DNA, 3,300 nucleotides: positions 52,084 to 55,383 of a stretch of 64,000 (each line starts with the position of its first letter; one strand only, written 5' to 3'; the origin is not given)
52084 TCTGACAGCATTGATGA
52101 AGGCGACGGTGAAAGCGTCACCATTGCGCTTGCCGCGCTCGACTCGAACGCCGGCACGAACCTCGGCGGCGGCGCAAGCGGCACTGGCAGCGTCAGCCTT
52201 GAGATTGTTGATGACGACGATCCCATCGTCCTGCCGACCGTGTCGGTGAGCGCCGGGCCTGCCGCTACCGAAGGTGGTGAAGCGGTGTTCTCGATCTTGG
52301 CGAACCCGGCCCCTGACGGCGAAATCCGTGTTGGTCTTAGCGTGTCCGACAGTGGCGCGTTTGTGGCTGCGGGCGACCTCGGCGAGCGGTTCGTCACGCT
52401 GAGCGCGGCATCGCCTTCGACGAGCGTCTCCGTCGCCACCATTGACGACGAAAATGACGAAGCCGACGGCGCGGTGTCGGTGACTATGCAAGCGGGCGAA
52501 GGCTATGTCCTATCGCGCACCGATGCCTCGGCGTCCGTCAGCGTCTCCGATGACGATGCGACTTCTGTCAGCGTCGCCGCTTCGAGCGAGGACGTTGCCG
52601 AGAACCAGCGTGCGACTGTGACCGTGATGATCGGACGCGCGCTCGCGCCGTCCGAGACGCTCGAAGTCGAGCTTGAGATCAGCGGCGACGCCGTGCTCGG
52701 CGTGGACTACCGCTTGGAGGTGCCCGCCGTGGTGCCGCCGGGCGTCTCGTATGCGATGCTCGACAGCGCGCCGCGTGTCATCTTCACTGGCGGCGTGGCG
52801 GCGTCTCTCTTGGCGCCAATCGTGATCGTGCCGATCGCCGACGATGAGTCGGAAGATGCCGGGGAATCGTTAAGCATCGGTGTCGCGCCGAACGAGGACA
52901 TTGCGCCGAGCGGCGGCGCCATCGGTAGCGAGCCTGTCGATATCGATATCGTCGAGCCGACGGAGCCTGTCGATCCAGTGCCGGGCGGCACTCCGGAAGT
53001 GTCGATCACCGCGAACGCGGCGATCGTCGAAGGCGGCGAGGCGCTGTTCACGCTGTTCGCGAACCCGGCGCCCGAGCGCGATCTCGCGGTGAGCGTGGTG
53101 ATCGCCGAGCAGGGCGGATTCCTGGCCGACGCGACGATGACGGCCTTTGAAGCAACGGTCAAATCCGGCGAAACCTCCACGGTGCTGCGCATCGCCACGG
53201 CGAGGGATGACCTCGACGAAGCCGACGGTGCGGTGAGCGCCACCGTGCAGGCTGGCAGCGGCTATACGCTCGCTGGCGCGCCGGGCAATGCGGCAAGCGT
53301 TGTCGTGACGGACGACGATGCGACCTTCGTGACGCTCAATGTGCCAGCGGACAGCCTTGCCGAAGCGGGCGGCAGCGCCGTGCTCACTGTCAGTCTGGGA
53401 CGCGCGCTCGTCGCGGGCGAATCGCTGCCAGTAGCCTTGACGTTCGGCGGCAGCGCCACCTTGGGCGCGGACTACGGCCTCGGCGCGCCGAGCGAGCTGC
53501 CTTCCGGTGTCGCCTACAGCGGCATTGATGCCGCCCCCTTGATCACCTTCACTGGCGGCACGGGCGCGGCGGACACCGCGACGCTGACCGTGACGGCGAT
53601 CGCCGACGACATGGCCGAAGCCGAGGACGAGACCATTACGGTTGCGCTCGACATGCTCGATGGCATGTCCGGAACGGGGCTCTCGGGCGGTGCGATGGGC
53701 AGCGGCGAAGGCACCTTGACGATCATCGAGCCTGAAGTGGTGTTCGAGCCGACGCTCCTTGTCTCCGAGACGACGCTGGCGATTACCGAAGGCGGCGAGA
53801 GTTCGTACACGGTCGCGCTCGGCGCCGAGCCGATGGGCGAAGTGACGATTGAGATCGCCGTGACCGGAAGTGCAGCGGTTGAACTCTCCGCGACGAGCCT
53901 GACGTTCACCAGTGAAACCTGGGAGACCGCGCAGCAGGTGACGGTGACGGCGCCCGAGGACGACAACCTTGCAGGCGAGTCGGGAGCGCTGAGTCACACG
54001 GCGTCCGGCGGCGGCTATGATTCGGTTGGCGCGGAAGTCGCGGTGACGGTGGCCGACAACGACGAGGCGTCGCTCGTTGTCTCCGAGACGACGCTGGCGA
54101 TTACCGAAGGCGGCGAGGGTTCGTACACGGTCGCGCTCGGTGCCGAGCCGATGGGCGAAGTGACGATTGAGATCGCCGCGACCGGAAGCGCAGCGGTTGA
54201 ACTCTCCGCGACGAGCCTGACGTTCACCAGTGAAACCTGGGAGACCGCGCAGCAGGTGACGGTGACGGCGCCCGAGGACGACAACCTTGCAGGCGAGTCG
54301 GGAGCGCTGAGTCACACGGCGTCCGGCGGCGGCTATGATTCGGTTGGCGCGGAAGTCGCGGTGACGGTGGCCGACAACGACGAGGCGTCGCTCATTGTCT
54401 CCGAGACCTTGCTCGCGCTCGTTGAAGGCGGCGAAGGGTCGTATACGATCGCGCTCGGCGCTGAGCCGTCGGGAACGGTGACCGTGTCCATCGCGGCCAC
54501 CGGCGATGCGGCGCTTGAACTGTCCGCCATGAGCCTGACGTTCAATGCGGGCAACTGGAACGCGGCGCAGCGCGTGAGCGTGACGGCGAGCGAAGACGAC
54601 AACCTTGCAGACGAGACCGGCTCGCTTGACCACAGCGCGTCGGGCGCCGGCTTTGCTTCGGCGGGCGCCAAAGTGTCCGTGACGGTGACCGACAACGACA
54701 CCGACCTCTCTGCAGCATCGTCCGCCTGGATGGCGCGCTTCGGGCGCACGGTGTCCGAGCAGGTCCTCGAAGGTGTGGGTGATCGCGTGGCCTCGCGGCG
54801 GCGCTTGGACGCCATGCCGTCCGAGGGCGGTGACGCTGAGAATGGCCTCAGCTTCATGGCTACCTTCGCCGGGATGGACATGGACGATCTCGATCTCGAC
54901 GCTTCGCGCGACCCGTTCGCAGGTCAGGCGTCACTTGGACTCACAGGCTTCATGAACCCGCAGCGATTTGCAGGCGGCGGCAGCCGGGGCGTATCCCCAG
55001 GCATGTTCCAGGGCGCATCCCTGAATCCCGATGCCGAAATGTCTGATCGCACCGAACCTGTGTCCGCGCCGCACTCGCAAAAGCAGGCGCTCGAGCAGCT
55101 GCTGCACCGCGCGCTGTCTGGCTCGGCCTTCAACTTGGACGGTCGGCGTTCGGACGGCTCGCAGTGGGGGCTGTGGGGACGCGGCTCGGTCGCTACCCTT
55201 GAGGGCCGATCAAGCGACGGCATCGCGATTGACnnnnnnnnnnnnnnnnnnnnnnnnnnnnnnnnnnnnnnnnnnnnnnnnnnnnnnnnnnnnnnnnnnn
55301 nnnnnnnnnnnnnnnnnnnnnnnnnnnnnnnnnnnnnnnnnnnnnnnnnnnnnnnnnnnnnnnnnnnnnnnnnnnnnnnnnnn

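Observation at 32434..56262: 7942-aa autotransporter whose passenger is built from Calx-beta/Ig-like repeats rather than a beta-helix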

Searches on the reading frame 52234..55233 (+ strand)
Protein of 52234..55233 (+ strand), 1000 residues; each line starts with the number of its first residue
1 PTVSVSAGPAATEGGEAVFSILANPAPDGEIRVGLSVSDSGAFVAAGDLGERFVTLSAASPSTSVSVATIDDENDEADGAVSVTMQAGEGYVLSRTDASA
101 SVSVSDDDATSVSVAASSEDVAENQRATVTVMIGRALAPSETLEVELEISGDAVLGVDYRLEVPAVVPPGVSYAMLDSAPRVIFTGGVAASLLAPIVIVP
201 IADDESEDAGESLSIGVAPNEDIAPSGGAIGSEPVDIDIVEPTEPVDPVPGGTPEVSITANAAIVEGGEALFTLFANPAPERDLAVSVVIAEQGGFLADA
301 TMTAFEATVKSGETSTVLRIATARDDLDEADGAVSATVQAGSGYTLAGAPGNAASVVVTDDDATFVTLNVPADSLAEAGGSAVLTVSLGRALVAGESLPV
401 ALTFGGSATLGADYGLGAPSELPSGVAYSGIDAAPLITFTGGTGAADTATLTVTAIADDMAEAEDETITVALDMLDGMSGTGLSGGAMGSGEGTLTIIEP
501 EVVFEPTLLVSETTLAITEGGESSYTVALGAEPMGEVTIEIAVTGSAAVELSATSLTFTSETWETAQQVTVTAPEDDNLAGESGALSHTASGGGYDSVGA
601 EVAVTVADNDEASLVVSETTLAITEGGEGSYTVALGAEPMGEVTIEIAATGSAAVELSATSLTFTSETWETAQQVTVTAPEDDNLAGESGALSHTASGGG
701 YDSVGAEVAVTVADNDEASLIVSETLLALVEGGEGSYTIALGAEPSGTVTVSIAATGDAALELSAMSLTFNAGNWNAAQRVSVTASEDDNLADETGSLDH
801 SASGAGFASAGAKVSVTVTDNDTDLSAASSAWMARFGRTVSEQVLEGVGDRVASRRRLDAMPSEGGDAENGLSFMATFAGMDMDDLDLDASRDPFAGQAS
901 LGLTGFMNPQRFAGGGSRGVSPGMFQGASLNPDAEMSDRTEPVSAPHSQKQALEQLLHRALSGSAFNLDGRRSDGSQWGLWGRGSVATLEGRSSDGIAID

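Call 14: search_protein_families(library=pfam, proteins=[window:52234-55233:+], max_evalue=0.1)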
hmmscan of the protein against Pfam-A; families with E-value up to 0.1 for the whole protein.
window:52234-55233:+ (1000 aa): 3 families
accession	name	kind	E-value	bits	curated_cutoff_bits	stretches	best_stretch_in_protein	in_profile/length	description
PF03160.20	Calx-beta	-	0.0001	22.7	27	0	446-478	69-100/119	Calx-beta domain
PF17766.7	fn3_6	-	0.00017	22.2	26.4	0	644-695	36-87/99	Fibronectin type-III domain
PF17518.7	DUF5443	-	0.037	13.5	25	0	616-652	275-310/344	Family of unknown function (DUF5443)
